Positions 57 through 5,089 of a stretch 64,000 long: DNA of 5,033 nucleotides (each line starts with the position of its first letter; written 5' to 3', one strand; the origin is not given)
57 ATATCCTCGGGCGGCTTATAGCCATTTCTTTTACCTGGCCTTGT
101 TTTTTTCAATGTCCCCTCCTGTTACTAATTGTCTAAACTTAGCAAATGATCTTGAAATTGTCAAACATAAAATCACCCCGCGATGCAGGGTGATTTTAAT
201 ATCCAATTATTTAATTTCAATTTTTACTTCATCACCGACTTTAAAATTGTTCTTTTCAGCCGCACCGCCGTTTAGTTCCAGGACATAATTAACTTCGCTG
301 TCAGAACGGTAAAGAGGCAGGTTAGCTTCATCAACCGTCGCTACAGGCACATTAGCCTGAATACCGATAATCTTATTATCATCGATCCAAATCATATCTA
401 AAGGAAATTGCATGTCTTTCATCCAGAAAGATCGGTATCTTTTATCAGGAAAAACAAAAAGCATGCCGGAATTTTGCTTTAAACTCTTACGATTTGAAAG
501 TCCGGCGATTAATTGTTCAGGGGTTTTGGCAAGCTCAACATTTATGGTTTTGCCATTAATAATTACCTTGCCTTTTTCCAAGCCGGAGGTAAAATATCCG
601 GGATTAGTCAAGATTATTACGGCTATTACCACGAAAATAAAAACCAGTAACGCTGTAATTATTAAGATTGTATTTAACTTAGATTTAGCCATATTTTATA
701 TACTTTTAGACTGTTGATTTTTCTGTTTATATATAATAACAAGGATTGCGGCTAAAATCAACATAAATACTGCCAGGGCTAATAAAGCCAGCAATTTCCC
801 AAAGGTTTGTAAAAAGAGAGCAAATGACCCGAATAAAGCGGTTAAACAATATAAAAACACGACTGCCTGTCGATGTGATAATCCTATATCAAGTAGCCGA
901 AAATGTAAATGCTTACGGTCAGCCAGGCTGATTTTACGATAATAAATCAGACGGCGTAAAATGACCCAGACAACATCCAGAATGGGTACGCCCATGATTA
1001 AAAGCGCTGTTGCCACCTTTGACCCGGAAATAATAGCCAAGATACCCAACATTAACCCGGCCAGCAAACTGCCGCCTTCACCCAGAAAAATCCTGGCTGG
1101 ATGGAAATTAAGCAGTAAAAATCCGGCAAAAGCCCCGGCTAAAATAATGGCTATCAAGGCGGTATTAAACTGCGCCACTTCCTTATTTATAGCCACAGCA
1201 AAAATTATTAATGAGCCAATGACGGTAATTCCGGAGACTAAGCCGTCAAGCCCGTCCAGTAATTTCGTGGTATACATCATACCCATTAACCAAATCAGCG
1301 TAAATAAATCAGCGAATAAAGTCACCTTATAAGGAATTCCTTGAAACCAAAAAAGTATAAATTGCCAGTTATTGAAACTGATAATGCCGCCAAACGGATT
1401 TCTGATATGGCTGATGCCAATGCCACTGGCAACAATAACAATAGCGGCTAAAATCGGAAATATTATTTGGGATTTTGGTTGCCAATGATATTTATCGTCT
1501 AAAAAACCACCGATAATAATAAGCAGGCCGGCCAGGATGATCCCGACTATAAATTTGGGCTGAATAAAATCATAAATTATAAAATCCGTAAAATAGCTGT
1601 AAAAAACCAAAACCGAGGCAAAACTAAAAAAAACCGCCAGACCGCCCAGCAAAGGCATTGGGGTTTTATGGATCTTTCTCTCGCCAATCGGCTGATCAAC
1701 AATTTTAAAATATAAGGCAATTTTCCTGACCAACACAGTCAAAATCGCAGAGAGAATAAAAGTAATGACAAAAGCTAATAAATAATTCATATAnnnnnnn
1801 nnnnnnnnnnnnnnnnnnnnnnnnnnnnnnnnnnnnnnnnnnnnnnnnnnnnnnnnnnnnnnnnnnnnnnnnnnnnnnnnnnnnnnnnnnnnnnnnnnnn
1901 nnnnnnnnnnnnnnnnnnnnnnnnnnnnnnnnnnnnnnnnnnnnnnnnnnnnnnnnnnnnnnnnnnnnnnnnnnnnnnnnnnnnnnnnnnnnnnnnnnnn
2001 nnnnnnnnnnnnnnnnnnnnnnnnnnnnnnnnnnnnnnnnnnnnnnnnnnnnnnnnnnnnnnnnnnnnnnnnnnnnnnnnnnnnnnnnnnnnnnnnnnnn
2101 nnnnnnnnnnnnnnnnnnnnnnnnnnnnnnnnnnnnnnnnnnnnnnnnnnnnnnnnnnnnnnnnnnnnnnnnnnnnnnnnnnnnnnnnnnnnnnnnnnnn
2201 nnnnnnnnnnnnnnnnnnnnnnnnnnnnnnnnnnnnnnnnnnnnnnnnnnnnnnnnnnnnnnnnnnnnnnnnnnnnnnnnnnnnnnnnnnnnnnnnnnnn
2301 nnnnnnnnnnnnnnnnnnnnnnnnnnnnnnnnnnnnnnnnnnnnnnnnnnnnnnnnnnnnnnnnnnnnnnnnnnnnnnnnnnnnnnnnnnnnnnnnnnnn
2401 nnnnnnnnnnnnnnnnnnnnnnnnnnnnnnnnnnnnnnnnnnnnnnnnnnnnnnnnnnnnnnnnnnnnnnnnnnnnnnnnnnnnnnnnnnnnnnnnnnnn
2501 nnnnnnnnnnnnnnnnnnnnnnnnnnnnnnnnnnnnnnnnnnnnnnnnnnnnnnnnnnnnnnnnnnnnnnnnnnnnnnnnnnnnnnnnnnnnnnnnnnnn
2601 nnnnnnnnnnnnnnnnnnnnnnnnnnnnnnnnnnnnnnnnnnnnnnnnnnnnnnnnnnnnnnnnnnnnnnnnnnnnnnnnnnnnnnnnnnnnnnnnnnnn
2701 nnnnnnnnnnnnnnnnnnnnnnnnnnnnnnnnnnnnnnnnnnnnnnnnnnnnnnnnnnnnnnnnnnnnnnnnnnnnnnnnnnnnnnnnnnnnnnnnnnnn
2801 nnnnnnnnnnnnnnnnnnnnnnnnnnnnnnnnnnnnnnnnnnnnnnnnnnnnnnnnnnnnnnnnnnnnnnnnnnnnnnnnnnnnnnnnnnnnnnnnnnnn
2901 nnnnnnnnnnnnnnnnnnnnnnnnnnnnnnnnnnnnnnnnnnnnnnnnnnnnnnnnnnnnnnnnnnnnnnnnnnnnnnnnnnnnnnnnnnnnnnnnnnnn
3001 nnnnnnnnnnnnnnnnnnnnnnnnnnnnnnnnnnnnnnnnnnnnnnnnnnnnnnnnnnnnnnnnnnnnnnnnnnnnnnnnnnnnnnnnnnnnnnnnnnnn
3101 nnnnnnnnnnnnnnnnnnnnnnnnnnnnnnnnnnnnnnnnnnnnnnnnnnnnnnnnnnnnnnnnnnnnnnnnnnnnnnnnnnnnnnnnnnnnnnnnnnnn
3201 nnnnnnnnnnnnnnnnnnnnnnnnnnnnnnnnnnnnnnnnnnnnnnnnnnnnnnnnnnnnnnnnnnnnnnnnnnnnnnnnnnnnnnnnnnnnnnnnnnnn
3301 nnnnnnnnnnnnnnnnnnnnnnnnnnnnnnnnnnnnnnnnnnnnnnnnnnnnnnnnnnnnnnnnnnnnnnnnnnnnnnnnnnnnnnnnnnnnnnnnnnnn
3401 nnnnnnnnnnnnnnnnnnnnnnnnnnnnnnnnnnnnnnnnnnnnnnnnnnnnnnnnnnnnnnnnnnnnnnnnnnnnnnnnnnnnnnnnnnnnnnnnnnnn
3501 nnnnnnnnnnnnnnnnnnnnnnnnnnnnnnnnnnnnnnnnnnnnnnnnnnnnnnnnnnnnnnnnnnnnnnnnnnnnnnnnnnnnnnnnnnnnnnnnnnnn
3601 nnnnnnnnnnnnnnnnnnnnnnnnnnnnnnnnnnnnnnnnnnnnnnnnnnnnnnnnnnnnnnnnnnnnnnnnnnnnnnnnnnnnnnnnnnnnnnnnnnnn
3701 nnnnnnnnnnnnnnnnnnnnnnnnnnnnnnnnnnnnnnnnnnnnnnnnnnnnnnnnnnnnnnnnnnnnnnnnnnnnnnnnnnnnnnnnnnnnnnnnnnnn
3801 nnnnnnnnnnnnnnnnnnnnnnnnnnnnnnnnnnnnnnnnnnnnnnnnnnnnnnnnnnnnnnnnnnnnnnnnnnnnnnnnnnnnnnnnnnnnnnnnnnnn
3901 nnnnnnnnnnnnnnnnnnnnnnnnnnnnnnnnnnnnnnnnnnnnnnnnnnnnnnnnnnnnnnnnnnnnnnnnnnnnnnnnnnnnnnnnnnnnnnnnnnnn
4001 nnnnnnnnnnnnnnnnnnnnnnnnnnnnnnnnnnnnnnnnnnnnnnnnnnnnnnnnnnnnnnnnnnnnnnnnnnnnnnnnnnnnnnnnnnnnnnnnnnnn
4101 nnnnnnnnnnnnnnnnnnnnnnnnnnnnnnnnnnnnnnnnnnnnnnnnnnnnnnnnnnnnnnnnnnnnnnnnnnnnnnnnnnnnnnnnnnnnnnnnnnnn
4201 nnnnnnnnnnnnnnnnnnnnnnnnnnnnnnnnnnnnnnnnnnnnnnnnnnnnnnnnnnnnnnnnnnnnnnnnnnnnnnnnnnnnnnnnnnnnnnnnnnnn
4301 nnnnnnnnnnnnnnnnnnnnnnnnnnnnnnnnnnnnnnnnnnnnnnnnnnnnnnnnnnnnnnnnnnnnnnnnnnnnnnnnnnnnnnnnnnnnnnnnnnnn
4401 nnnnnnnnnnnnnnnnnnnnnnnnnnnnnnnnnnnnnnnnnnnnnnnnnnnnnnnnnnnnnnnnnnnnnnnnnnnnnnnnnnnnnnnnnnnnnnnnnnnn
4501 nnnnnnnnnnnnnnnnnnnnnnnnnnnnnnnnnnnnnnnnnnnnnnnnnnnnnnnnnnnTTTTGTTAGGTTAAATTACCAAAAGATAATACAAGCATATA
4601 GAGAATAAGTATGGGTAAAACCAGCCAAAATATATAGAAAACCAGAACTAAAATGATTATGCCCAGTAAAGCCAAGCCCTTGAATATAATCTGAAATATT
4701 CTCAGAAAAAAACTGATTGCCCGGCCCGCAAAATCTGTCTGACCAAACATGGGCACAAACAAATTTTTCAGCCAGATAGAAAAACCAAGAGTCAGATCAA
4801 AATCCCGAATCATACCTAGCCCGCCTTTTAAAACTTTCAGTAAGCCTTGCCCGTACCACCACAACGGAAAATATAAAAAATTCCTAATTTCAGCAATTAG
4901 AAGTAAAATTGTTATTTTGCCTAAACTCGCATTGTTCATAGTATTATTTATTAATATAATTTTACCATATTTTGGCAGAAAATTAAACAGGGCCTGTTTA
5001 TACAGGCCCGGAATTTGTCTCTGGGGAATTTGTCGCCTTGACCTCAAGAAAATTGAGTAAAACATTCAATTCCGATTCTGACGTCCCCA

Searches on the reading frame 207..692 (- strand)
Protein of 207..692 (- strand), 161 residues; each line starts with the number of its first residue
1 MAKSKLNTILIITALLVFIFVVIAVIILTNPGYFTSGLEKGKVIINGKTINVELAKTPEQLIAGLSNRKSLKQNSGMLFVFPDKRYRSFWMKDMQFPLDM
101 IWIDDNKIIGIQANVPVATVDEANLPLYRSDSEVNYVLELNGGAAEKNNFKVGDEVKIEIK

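Call 4: search_protein_families(library=pfam, proteins=[window:207-692:-], max_evalue=0.01)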
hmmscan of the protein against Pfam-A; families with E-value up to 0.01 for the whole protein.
window:207-692:- (161 aa): 1 family
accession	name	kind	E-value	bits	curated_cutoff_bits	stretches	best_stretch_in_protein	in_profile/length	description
PF02643.20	DUF192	-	9.3e-32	109.5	27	1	50-158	1-96/96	Uncharacterized ACR, COG1430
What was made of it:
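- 207..692 (-): Last gene of the tight cluster: a 161-aa DUF192 protein with an N-terminal hydrophobic segment. Its start is 3 nt after the GT4 stop codon. Pfam DUF192 scores 9e-32 (call 4).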

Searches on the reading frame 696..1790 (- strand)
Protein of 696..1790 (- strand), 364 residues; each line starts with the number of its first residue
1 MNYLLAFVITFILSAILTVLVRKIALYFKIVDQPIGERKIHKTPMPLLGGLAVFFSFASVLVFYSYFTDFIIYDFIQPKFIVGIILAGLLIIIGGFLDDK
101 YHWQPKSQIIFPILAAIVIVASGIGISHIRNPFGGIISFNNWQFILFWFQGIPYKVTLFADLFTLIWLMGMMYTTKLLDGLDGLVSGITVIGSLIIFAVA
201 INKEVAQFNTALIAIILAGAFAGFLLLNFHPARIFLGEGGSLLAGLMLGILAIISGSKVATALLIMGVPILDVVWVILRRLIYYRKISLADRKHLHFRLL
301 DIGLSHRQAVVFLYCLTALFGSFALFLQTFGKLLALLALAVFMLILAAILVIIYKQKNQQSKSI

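Call 4: search_protein_families(library=pfam, proteins=[window:696-1790:-], max_evalue=0.01)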
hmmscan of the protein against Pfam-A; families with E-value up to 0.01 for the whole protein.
window:696-1790:- (364 aa): 1 family
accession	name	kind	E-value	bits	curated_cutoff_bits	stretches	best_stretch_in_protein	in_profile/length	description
PF00953.26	Glycos_transf_4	-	1.4e-26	93.9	27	1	82-255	2-159/160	Glycosyl transferase family 4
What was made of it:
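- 696..1790 (-): Downstream gene: a 364-aa GT4-family polyprenyl-phosphate sugar-phosphate transferase (MraY/WecA-like). Its start is 3 nt after the clp stop codon. Pfam Glycos_transf_4 scores 1.4e-26 (call 4).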

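Call 20: search_protein_families(library=ncbifam, proteins=[window:696-1790:-], max_evalue=0.01)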
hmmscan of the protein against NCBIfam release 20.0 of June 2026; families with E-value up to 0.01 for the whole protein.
window:696-1790:- (364 aa): 3 families
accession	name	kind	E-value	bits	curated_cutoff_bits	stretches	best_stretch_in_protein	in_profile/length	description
NF053644.1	MraY_archaea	equivalog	9.2e-26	91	450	2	155-324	177-339/340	pseudomurein biosynthesis MraY family phospho-N-acetylmuramoyl-pentapeptide-transferase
TIGR02380.1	ECA_wecA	exception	1.1e-25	90.5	326.05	1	6-353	3-333/346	UDP-N-acetylglucosamine--undecaprenyl-phosphate N-acetylglucosaminephosphotransferase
TIGR00445.1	mraY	equivalog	2.3e-15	56.9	192.05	1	29-324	19-314/321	phospho-N-acetylmuramoyl-pentapeptide-transferase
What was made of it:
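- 696..1790 (-): The NCBIfam models MraY_archaea, WecA and MraY all score below their cut-offs (call 20).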

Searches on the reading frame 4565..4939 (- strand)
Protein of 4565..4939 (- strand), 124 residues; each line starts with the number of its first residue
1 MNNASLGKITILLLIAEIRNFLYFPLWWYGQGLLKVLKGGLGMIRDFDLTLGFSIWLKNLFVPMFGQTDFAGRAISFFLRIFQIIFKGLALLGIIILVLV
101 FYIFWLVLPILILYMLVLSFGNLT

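Call 20: search_protein_families(library=ncbifam, proteins=[window:4565-4939:-], max_evalue=0.01)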
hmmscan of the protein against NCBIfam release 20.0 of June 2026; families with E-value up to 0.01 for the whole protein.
window:4565-4939:- (124 aa): 0 families

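Call 21: search_protein_families(library=pfam, proteins=[window:4565-4939:-], max_evalue=10)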
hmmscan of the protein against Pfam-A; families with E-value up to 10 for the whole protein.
window:4565-4939:- (124 aa): 1 family
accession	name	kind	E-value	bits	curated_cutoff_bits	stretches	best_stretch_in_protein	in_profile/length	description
PF00487.30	FA_desaturase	-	5.9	7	29.7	1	26-120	91-179/253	Fatty acid desaturase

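Call 29: find_related_loci(query=A1, collection=genome_contigs, flank=5000)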
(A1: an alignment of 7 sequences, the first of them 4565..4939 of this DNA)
Query A1 (124 aa) in genome_contigs; peptide patterns used: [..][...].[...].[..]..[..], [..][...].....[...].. (x = any residue, [..] = any of these).
599 stretches matched a pattern (row limit reached: there are more); 528 encode a relative of the query (tblastn E <= 1e-3); the best 80 are kept; 80 distinct loci.
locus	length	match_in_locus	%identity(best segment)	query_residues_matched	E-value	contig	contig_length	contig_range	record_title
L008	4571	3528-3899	80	1-124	5e-55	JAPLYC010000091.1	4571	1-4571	MAG: Candidatus Parcubacteria bacterium isolate LacPavin_0920_SED3_MAG_40_21 LacPavin_0920_SED3_scaffold_611124, whole g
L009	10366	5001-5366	61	1-122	3e-37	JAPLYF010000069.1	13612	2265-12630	MAG: Candidatus Parcubacteria bacterium isolate LacPavin_0920_SED4_MAG_37_11 LacPavin_0920_SED4_scaffold_2062129, whole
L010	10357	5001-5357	57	1-119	8e-37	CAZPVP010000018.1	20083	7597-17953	MAG TPA_asm: uncultured Gammaproteobacteria bacterium isolate SRP141376_co1_289 genome assembly, contig: NODE_5723_lengt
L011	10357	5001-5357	52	1-119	3e-36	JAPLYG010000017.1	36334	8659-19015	MAG: Candidatus Parcubacteria bacterium isolate LacPavin_0920_SED5_MAG_38_14 LacPavin_0920_SED5_scaffold_2825813, whole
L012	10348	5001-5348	58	3-118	2e-35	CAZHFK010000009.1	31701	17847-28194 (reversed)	MAG TPA_asm: uncultured Gammaproteobacteria bacterium isolate SRP141376_co1_395 genome assembly, contig: NODE_3291_lengt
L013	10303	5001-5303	51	13-113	9e-31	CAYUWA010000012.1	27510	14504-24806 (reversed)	MAG TPA_asm: uncultured Gammaproteobacteria bacterium isolate binchicken_co113_83 genome assembly, contig: NODE_1893_len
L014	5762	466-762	51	20-118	9e-30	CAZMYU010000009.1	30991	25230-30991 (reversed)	MAG TPA_asm: uncultured Gammaproteobacteria bacterium isolate binchicken_co154_8 genome assembly, contig: NODE_2026_leng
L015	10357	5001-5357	55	1-119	1e-29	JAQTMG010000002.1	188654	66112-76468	MAG: Patescibacteria group bacterium isolate STA_35 NODE_158_length_188654_cov_4.957608_Sandtown_A, whole genome shotgun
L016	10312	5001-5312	45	18-121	3e-28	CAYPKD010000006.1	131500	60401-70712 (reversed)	MAG TPA_asm: uncultured Gammaproteobacteria bacterium isolate binchicken_co334_146 genome assembly, contig: NODE_142_len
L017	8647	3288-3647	39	1-120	2e-28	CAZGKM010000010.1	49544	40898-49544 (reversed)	MAG TPA_asm: uncultured Gammaproteobacteria bacterium isolate SRP319275_co4_39 genome assembly, contig: NODE_380_length_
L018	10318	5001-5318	49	7-116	6e-28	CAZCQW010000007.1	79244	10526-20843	MAG TPA_asm: uncultured Gammaproteobacteria bacterium isolate SRP285395_co1_539 genome assembly, contig: NODE_326_length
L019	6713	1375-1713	44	9-121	3e-28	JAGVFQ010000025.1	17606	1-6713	MAG: Patescibacteria group bacterium isolate DeMMO2_29 c_000000041570, whole genome shotgun sequence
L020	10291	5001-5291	54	18-114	4e-28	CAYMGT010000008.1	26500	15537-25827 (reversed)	MAG TPA_asm: uncultured Gammaproteobacteria bacterium isolate binchicken_co181_586 genome assembly, contig: NODE_2580_le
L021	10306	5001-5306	46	20-121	6e-28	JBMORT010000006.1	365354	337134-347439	MAG: Patescibacteria group bacterium isolate Betzabe_MAG187 MAG187_6, whole genome shotgun sequence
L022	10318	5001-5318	48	7-116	1e-27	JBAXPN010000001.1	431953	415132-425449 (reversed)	MAG: Candidatus Falkowbacteria bacterium isolate ELA532 MAG532_1, whole genome shotgun sequence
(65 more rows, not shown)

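Call 35: find_homologous_proteins(query=window:4565-4939:-, max_evalue=0.001)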
Query window:4565-4939:- (124 aa): 42 proteins with E <= 0.001 among 122 candidates.
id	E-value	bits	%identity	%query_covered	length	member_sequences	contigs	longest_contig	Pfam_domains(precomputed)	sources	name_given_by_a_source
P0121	6.4e-55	203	80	100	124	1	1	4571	-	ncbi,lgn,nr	ncbi:MAG: hypothetical protein NTX82_06450 [Candidatus Parcubacteria bacterium]|nr:hypothetical prot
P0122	9.7e-41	157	100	66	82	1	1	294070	-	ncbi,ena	-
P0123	3.0e-38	149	66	93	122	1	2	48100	-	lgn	-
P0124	1.4e-37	147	63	88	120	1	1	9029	-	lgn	-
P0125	2.4e-36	143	59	96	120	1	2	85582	-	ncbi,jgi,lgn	-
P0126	6.4e-36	141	64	85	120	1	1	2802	-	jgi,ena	-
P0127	1.4e-35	140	58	94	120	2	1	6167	-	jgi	jgi:hypothetical protein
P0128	1.2e-34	137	57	96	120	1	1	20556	-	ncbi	ncbi:hypothetical protein ACFL2U_02895 [Patescibacteria group bacterium]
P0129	1.7e-34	137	57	96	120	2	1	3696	-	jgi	-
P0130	3.6e-34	136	85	66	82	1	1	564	-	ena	-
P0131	4.4e-34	136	59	88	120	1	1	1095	-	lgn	-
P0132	6.5e-34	135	56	97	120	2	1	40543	-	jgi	-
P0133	1.0e-33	134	58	94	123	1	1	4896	-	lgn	-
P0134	1.4e-33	134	51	96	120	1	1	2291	-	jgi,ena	-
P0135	1.4e-33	134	55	98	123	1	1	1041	-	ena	-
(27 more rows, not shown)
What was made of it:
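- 4565..4939 (-): Partner gene: a 124-aa protein with no family match. It has an N-terminal helical domain with the motifs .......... and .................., and a C-terminal hydrophobic anchor of about 35 aa. Its stop codon is 5 nt before the clp ATG. All 42 homologues are unnamed or called 'hypothetical' (call 35).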

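Call 48: predict_structure(alignment_id=A4)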
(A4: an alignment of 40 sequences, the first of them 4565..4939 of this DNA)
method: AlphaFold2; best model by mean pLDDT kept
length: 124 residues; sequences in the alignment: 40
mean_pLDDT: 90.6   pTM: 0.67
mean pLDDT of the five models: 90.6, 88.7, 88.6, 87.4, 85.7
residues with pLDDT >= 90: 85; 70-90: 33; 50-70: 6; < 50: 0
segments of 3 or more residues with pLDDT < 50: none
pLDDT, mean of each block of 10 residues (from residue 1): 76 89 87 95 96 94 88 94 96 97 93 89 73
secondary structure, 60 per line:
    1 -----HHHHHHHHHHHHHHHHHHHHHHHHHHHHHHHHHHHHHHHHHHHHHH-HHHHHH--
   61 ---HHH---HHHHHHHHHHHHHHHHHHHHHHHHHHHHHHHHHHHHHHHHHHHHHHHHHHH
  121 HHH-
elements in order: H6-51 H53-58 H70-123
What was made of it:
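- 4565..4939 (-): The AF2 model has pLDDT 90.6 with helices 6-51, 53-58 and 70-123 (call 48).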

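Call 52: fold_search(model_id=the predicted structure, library=pdb)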
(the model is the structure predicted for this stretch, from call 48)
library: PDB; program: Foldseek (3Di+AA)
matches with E <= 10: 44; with E <= 0.001: 0
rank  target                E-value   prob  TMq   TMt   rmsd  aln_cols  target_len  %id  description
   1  3r84_F                3.9e+00  0.15  0.34  0.48   6.1        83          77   12  Structure of the Mediator head subcomplex Med11/22 (released 2011-04-27)
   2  3r84_D                5.0e+00  0.08  0.26  0.36   6.5        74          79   12  Structure of the Mediator head subcomplex Med11/22 (released 2011-04-27)
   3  3r84_J                5.0e+00  0.08  0.26  0.36   6.5        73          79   12  Structure of the Mediator head subcomplex Med11/22 (released 2011-04-27)
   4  3r84_N                5.0e+00  0.08  0.26  0.36   6.5        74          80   12  Structure of the Mediator head subcomplex Med11/22 (released 2011-04-27)
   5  7mu5_E                5.0e+00  0.05  0.19  0.22  21.1       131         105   14  Human DCTPP1 bound to Triptolide (released 2022-08-24)
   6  5lm1_A                5.3e+00  0.20  0.36  0.16   4.3        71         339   15  Crystal Structure of HD-PTP phosphatase in complex with UBAP1 (released 2016-11-30)
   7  4ijj_B                5.3e+00  0.16  0.32  0.31   4.9        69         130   14  Structure of transcription factor DksA2 from Pseudomonas aeruginosa (released 2013-02-27)
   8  7w7z                  5.3e+00  0.14  0.36  0.31  21.1       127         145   12  Crystal Structure of human Focal Adhesion Targeting (FAT) domain of the Focal Adhesion Kinase (released 2022-12-21)
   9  4oq5_A                5.3e+00  0.04  0.19  0.17  18.9        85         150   18  Crystal Structure of Human MCL-1 Bound to Inhibitor 4-(4-methylnaphthalen-1-yl)-2-{[(4-phenoxyphenyl)sulfonyl]amino}be (released 2014-03-12)
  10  7mu5_F                5.6e+00  0.04  0.19  0.22  21.0       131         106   14  Human DCTPP1 bound to Triptolide (released 2022-08-24)
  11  7nhn_0                5.9e+00  0.15  0.39  0.13   4.3        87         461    7  VgaL, an antibiotic resistance ABCF, in complex with 70S ribosome from Listeria monocytogenes (released 2021-05-05)
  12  5f28_E                6.3e+00  0.08  0.28  0.28  20.7       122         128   12  Crystal structure of FAT domain of Focal Adhesion Kinase (FAK) bound to the transcription factor MEF2C (released 2016-07-13)
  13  1k04                  6.7e+00  0.10  0.34  0.30  20.8       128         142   11  Crystal Structure of the Focal Adhesion Targeting Domain of Focal Adhesion Kinase (released 2002-01-30)
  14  3r84_B                6.7e+00  0.07  0.27  0.37   6.0        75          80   16  Structure of the Mediator head subcomplex Med11/22 (released 2011-04-27)
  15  8glv_Eb               7.1e+00  0.12  0.39  0.05  17.2       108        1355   13  96-nm repeat unit of doublet microtubules from Chlamydomonas reinhardtii flagella (released 2023-05-31)
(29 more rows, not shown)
